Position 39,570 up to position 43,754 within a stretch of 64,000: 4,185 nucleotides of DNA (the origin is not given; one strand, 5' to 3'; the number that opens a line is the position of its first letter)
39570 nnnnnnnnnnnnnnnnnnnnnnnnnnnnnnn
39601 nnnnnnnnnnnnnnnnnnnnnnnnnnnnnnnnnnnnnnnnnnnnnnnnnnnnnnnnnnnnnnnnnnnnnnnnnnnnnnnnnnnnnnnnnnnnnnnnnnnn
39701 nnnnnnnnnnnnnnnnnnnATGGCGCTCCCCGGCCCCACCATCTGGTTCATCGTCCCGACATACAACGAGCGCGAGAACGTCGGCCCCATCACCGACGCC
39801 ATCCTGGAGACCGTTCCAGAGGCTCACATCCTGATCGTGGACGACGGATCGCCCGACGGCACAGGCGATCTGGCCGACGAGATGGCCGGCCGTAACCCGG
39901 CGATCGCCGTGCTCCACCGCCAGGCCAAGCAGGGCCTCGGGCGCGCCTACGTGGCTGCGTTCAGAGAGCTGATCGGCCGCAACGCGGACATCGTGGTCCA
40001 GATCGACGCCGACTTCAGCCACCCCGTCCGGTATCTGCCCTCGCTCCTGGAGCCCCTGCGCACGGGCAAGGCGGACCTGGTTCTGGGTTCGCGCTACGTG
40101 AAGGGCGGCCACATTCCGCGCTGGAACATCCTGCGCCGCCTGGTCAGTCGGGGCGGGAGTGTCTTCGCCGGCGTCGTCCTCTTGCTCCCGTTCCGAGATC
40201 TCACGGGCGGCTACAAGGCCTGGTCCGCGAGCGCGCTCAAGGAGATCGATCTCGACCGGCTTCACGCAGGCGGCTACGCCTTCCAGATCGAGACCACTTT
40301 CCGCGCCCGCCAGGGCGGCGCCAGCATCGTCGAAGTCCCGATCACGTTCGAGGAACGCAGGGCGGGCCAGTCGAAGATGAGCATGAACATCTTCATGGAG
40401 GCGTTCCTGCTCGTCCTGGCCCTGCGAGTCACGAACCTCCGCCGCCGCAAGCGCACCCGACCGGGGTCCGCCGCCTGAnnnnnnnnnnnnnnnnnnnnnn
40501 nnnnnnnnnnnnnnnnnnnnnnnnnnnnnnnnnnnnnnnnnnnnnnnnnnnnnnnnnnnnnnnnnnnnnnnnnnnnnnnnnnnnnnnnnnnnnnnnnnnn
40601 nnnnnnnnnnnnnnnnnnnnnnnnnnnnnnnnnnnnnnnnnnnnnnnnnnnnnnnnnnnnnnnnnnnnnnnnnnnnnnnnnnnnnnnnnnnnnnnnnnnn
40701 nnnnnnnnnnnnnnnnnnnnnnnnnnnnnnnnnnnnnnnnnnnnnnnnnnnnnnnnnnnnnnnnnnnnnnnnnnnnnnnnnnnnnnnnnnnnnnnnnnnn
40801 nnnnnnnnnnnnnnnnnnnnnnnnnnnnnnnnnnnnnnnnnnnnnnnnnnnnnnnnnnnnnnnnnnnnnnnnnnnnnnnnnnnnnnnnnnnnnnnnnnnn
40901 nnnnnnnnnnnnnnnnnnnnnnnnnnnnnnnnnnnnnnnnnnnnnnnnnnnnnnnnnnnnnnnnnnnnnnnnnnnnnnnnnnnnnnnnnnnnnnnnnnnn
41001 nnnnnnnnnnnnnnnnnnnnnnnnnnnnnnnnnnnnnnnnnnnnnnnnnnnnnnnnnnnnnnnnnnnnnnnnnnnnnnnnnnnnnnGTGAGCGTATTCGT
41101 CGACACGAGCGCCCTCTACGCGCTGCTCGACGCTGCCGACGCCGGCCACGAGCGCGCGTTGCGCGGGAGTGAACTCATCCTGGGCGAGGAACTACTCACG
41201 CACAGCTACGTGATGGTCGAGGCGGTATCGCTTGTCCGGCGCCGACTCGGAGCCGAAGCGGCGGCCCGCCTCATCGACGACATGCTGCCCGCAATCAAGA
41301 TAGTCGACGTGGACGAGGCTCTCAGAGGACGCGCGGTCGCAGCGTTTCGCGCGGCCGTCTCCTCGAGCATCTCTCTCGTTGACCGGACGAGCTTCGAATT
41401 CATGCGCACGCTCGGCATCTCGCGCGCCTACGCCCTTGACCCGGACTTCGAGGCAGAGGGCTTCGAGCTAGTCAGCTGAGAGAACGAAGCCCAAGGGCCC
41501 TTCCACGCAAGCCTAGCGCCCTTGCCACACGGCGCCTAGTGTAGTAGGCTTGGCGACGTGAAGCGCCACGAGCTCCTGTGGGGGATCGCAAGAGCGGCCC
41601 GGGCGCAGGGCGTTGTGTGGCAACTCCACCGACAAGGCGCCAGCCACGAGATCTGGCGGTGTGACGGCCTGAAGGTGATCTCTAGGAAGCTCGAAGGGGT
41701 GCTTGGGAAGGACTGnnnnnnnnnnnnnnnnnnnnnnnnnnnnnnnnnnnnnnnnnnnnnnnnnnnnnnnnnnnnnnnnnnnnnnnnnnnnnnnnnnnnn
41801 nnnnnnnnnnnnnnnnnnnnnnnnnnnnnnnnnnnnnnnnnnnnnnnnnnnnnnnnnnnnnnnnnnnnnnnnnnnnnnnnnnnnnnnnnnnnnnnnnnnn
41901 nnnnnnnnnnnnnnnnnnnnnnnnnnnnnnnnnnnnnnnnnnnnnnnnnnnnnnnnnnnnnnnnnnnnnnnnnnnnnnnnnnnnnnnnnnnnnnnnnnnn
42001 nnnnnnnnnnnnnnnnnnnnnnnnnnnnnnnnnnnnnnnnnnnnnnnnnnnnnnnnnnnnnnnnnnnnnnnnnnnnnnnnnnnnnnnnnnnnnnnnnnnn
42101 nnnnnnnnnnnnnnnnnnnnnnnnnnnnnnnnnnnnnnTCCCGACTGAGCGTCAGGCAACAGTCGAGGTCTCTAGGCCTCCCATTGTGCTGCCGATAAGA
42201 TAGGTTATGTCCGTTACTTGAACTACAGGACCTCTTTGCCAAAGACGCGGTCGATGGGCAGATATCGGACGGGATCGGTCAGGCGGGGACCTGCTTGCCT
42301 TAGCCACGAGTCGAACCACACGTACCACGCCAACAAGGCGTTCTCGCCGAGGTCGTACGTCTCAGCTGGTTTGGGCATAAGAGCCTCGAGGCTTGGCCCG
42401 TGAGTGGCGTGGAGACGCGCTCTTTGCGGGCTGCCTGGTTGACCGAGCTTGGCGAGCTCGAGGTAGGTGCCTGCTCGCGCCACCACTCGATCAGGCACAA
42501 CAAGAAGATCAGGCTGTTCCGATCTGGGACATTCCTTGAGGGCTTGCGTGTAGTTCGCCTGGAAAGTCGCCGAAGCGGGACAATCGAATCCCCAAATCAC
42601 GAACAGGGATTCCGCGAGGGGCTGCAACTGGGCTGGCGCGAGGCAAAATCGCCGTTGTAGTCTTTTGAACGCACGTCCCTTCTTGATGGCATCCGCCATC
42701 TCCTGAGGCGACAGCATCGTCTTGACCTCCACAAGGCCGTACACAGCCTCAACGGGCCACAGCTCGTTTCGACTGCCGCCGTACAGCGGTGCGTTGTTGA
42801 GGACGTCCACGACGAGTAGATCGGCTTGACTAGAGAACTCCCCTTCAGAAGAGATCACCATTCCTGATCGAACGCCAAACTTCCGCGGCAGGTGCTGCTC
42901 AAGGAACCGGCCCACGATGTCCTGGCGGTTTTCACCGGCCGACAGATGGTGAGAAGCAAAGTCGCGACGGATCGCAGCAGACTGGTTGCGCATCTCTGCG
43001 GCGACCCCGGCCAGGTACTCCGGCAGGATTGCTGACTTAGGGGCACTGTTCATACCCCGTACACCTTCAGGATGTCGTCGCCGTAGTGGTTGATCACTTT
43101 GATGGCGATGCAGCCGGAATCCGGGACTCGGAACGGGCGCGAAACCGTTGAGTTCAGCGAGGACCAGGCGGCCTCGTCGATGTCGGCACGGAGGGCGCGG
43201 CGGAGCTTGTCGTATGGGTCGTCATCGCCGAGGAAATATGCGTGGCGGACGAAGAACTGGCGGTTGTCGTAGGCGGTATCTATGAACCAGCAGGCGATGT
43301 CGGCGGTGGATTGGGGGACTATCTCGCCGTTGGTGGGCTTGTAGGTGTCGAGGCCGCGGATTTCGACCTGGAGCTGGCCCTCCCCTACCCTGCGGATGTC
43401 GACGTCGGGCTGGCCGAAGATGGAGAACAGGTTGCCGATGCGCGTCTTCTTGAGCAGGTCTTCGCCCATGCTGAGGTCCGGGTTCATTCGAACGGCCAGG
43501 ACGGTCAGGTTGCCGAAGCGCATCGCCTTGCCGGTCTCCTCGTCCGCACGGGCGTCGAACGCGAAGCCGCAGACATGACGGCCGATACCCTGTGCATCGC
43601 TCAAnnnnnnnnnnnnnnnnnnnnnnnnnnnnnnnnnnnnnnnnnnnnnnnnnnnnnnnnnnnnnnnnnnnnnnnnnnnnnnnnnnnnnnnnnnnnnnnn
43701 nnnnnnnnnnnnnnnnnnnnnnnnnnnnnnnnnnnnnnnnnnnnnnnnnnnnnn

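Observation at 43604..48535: Three copies of a 26-bp promoter/leader element, each feeding a TTG start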

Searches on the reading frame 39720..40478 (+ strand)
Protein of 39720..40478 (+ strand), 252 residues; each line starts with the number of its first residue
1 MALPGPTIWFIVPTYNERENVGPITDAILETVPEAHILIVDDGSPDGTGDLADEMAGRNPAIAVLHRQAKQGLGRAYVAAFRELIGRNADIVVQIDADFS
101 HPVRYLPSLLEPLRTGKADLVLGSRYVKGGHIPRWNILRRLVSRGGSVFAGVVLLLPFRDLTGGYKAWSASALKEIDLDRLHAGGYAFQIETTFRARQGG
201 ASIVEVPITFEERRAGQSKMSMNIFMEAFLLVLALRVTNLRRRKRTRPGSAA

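Call 9: search_protein_families(library=pfam, proteins=[window:39720-40478:+], max_evalue=0.01)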
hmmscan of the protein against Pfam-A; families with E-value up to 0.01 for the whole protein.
window:39720-40478:+ (252 aa): 3 families
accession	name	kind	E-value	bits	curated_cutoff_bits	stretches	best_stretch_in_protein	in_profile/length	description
PF00535.33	Glycos_transf_2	-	4e-26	92.4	23.3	1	10-176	2-167/168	Glycosyl transferase family 2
PF13641.12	Glyco_tranf_2_3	-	4.5e-07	30.6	27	1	6-203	1-201/230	Glycosyltransferase like family 2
PF13704.12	Glyco_tranf_2_4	-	0.0027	18.6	27.5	1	35-98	20-81/98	Glycosyl transferase family 2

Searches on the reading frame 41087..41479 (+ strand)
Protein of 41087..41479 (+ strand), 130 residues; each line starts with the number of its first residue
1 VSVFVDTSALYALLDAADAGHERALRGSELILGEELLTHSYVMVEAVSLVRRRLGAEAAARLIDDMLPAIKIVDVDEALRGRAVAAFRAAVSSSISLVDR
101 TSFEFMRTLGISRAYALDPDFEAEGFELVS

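Call 9: search_protein_families(library=pfam, proteins=[window:41087-41479:+], max_evalue=0.01)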
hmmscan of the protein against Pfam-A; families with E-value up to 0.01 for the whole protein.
window:41087-41479:+ (130 aa): 1 family
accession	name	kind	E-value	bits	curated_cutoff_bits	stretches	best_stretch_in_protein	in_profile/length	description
PF01850.27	PIN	-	5.1e-11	43.7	23.6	1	3-122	1-115/120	PIN domain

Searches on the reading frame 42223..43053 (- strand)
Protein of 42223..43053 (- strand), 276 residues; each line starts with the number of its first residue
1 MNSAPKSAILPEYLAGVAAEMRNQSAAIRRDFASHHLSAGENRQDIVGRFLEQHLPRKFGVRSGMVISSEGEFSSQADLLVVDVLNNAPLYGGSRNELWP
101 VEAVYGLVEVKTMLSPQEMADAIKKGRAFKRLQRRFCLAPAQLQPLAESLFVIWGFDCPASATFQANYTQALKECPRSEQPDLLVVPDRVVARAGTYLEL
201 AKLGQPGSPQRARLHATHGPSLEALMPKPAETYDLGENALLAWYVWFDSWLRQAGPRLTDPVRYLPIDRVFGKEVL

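Call 8: search_protein_families(library=pfam, proteins=[window:42223-43053:-], max_evalue=0.01)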
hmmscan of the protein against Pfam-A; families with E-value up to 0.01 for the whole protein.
window:42223-43053:- (276 aa): 1 family
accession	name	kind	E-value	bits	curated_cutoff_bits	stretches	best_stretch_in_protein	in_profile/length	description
PF20247.3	DUF6602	-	7.7e-22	77.6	27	1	32-132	6-104/104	Domain of unknown function (DUF6602)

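Call 30: find_encoding_contigs(protein=window:42223-43053:-, flank=10000, max_places=4)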
Protein window:42223-43053:- (276 aa): 15 contigs read that carry it; 4 places shown.
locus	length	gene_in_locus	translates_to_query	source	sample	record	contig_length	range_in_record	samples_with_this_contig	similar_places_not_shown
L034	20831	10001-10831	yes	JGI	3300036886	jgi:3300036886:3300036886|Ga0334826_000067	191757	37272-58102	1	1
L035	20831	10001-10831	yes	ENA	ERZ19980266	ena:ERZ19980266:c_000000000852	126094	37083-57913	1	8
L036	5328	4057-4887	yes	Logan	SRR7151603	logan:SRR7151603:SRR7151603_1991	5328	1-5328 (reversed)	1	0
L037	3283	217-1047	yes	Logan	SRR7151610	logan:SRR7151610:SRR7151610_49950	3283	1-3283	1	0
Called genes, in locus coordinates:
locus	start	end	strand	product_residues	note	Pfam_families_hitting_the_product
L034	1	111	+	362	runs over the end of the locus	PF13786:DUF4179 (faint)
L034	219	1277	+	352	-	-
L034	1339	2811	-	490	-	PF11721:Malectin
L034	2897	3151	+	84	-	-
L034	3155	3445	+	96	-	PF05016:ParE_toxin (weak)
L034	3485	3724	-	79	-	-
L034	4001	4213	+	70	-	-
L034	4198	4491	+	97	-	PF01402:RHH_1 (weak), PF22513:FitA-like_RHH (weak)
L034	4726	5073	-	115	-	PF12844:HTH_19 (weak), PF13560:HTH_31, PF01381:HTH_3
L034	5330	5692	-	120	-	PF13560:HTH_31 (weak), PF13443:HTH_26 (faint), PF01381:HTH_3 (weak)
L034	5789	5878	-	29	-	-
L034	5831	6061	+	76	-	PF12161:HsdM_N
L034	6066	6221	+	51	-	-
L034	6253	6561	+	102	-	PF13248:Zn_ribbon_3 (weak)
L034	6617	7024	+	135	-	-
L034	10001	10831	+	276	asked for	PF20247:DUF6602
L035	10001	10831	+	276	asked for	PF20247:DUF6602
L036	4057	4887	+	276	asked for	PF20247:DUF6602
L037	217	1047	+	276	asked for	PF20247:DUF6602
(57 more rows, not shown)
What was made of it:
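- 42223..43053 (-): DUF6602 gene, overlapping the Mod fragment by 4 nt; probably co-transcribed from E1. Pfam call 8; gene calls in call 30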

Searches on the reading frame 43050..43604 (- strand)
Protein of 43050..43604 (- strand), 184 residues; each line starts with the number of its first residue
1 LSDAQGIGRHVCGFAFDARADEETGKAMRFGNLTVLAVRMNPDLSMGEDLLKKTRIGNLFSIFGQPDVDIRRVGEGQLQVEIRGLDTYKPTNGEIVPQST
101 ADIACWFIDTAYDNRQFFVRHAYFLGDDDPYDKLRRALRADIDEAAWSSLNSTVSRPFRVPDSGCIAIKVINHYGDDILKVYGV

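Call 39: search_protein_families(library=pfam, proteins=[window:43050-43604:-], max_evalue=0.01)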
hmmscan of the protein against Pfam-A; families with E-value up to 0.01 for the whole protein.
window:43050-43604:- (184 aa): 0 families
